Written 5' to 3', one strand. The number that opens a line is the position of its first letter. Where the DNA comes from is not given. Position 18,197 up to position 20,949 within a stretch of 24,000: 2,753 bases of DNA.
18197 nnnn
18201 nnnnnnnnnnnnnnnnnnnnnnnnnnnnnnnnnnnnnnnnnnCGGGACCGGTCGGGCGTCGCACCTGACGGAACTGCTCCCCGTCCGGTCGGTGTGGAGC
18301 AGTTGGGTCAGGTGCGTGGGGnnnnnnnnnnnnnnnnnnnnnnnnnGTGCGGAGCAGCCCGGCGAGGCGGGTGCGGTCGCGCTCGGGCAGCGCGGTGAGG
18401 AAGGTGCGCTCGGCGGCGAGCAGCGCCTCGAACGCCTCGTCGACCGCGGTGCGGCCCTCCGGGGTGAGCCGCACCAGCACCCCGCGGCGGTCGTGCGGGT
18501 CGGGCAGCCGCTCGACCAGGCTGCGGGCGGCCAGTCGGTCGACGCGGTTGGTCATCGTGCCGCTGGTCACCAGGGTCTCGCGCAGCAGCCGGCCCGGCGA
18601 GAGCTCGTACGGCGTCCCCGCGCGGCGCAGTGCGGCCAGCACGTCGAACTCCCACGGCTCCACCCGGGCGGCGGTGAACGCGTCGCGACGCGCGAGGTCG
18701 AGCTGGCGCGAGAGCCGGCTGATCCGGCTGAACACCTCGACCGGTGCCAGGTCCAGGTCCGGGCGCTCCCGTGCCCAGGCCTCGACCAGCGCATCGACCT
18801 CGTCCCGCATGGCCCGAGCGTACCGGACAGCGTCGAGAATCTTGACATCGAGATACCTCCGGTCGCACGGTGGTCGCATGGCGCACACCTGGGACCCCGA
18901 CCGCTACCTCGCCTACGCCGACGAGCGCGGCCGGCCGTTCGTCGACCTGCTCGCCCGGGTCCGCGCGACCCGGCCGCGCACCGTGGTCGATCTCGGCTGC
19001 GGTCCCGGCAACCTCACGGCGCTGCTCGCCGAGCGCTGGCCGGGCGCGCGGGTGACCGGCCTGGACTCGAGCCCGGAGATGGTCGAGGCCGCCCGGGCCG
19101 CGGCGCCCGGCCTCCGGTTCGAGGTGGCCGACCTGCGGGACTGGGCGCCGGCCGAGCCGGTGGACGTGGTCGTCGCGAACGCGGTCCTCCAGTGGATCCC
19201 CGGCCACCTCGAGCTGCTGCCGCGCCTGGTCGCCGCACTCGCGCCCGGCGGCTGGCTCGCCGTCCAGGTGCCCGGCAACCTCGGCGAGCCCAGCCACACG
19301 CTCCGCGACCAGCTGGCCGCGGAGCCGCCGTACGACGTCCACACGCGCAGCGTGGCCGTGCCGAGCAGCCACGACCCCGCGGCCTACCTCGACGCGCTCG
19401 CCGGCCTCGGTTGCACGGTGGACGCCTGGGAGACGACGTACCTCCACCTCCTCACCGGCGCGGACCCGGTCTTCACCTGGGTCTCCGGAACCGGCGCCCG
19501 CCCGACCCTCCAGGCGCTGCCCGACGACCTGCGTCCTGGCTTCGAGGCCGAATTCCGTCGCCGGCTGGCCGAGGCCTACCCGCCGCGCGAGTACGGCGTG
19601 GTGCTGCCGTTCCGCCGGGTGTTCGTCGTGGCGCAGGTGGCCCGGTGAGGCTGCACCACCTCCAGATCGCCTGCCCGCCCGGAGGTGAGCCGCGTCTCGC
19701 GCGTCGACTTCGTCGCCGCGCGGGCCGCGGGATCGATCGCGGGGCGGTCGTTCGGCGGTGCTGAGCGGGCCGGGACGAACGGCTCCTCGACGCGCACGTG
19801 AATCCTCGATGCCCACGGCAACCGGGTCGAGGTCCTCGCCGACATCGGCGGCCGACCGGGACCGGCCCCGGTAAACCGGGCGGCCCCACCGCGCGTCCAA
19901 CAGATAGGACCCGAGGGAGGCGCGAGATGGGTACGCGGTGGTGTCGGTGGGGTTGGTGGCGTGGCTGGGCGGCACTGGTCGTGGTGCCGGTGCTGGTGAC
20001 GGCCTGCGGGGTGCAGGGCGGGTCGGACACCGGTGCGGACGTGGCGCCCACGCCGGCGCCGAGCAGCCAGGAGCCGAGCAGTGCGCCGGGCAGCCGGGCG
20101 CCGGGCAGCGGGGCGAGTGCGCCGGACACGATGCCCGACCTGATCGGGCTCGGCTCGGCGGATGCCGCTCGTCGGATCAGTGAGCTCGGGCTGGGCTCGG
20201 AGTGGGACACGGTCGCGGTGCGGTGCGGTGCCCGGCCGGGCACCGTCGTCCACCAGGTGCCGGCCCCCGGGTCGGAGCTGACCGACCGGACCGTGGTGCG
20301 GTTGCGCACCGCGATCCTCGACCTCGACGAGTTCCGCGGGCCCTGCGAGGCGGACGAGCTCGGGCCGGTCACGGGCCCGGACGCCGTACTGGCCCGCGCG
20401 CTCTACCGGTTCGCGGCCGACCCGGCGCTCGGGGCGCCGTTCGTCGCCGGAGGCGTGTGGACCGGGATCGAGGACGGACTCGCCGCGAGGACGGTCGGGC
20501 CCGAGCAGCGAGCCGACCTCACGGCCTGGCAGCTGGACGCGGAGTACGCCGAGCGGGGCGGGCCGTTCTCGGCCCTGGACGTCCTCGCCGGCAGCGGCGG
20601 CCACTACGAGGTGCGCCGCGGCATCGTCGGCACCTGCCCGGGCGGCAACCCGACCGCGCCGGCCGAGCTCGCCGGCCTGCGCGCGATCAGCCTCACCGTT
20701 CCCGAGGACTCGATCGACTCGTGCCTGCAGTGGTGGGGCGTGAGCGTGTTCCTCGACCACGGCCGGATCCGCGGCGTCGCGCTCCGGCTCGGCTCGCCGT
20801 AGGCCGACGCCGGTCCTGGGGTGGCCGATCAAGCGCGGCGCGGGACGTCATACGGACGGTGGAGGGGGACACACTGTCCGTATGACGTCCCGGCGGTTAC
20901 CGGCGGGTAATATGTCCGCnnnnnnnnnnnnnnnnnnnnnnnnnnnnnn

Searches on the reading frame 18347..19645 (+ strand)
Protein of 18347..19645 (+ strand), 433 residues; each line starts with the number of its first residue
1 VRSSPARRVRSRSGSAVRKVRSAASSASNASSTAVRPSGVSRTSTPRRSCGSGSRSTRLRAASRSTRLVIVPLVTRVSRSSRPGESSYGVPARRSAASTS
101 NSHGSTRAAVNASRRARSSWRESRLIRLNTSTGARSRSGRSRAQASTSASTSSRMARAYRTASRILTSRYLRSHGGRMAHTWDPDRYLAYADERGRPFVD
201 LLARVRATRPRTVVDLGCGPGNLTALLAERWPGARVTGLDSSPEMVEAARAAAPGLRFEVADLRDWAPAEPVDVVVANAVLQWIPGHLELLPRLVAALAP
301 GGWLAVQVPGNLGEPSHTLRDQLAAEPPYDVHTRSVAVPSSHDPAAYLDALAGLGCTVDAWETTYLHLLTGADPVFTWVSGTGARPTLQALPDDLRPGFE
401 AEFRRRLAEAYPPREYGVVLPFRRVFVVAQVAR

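Call 20: search_protein_families(library=pfam, proteins=[window:18347-19645:+], max_evalue=0.00001)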
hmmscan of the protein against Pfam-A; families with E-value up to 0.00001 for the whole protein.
window:18347-19645:+ (433 aa): 8 families
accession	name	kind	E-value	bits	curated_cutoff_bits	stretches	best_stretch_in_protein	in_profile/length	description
PF13649.12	Methyltransf_25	-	1.1e-18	68.1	27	1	213-302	1-97/97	Methyltransferase domain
PF13489.12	Methyltransf_23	-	1.3e-17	64.4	27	1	193-329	4-134/164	Methyltransferase domain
PF08242.18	Methyltransf_12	-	8.3e-17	62.2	30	1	214-304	1-98/98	Methyltransferase domain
PF08241.18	Methyltransf_11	-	6.7e-16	59.2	21.2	1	214-305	1-94/95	Methyltransferase domain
PF13847.12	Methyltransf_31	-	6.2e-14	52.3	27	1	212-321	6-124/145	Methyltransferase domain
PF05175.20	MTS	-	1.4e-06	28.5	23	1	201-278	23-105/170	Methyltransferase small domain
PF06325.19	PrmA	-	7.7e-06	26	22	0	209-306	161-258/296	Ribosomal protein L11 methyltransferase (PrmA)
PF01728.25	FtsJ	-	8.3e-06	26.3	24.1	0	208-277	20-97/181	FtsJ-like methyltransferase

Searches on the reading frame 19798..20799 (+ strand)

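Call 21: search_protein_families(library=pfam, proteins=[window:19798-20799:+], max_evalue=0.00001)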
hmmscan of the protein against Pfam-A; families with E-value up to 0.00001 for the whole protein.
window:19798-20799:+ (334 aa): 1 family
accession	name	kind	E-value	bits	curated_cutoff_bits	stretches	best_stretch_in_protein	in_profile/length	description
PF03793.24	PASTA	-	1.8e-06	28.2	23.2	1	111-171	2-62/64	PASTA domain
